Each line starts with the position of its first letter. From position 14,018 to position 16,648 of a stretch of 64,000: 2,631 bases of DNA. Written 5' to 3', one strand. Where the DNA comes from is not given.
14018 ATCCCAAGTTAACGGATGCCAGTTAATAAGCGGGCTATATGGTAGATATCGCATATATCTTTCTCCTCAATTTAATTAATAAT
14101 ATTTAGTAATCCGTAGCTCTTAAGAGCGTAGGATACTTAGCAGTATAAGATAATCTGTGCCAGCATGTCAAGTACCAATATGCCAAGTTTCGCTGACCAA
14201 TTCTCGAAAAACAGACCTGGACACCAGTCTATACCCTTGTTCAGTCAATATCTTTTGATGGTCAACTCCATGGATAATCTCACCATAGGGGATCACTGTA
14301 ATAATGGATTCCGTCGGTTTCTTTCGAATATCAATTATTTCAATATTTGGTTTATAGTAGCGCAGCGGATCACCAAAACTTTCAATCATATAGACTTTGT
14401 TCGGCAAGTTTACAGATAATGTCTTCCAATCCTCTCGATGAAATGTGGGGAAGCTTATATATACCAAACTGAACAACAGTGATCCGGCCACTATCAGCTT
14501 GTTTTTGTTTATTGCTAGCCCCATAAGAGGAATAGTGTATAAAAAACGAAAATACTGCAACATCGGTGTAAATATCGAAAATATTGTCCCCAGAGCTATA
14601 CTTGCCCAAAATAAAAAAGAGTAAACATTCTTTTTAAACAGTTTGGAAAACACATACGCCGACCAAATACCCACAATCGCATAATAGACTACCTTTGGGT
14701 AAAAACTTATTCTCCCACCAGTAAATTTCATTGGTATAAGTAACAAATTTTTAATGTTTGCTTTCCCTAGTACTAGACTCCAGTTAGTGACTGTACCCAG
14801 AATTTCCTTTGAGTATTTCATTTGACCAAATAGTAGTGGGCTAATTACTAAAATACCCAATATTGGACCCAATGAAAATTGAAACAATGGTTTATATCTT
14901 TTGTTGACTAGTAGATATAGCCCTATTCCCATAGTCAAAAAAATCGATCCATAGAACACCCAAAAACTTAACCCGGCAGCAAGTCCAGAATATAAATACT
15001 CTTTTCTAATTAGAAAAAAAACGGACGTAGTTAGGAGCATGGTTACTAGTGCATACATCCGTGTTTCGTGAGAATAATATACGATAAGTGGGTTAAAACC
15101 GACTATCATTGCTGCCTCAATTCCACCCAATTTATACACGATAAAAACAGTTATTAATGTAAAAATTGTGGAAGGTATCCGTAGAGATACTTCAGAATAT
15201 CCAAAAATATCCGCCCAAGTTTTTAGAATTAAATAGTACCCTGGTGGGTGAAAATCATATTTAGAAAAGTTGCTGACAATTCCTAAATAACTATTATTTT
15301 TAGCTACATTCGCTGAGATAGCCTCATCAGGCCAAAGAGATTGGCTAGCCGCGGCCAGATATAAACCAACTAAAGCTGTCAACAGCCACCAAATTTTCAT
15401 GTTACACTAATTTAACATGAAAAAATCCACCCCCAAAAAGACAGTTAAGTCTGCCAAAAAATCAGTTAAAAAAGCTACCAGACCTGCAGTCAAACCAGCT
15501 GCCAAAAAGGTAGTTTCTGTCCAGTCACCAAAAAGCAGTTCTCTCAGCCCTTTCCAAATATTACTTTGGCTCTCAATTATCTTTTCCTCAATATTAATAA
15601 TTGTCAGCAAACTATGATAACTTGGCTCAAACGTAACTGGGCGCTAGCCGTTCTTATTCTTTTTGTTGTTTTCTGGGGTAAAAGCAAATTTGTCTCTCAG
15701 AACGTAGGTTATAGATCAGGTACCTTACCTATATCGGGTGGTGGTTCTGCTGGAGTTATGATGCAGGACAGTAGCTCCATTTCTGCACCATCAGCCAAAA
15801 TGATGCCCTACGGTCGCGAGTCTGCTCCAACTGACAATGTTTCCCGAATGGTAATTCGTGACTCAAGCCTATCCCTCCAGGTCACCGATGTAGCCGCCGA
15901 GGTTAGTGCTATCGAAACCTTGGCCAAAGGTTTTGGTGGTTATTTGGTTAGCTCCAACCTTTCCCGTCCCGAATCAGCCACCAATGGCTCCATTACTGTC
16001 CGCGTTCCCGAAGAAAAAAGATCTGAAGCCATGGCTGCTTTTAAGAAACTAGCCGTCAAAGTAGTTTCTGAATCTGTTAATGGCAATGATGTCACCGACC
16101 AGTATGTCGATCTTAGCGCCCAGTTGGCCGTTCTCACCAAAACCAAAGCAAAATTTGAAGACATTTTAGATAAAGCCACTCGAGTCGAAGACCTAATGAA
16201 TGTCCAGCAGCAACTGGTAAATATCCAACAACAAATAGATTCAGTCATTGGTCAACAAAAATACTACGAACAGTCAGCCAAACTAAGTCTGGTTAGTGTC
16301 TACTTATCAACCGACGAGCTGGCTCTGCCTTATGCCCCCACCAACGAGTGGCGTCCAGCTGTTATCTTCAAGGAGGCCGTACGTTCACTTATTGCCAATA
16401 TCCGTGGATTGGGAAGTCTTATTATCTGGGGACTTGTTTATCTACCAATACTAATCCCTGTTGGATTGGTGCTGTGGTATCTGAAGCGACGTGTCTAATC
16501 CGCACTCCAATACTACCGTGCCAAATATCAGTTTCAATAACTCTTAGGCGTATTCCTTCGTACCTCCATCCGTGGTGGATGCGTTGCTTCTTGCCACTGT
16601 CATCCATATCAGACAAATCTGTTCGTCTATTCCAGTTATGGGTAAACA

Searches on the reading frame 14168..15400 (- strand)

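Call 60: search_protein_families(library=pfam, proteins=[window:14168-15400:-], max_evalue=0.00001)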
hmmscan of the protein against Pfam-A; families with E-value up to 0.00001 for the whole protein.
window:14168-15400:- (410 aa): 1 family
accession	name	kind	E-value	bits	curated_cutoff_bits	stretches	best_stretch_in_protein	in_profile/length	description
PF13231.12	PMT_2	-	2.1e-10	41.4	26.1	1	51-189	2-157/160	Dolichyl-phosphate-mannose-protein mannosyltransferase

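Call 61: search_protein_families(library=ncbifam, proteins=[window:14168-15400:-], max_evalue=1e-10)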
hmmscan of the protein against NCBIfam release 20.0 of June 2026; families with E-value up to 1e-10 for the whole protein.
window:14168-15400:- (410 aa): 0 families

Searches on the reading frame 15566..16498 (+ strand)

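Call 60: search_protein_families(library=pfam, proteins=[window:15566-16498:+], max_evalue=0.00001)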
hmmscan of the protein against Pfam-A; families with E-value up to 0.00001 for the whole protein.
window:15566-16498:+ (310 aa): 1 family
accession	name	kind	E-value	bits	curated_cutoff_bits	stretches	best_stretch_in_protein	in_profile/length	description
PF14257.11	DUF4349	-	5.7e-43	147.2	27.7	1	94-305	1-210/213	Domain of unknown function (DUF4349)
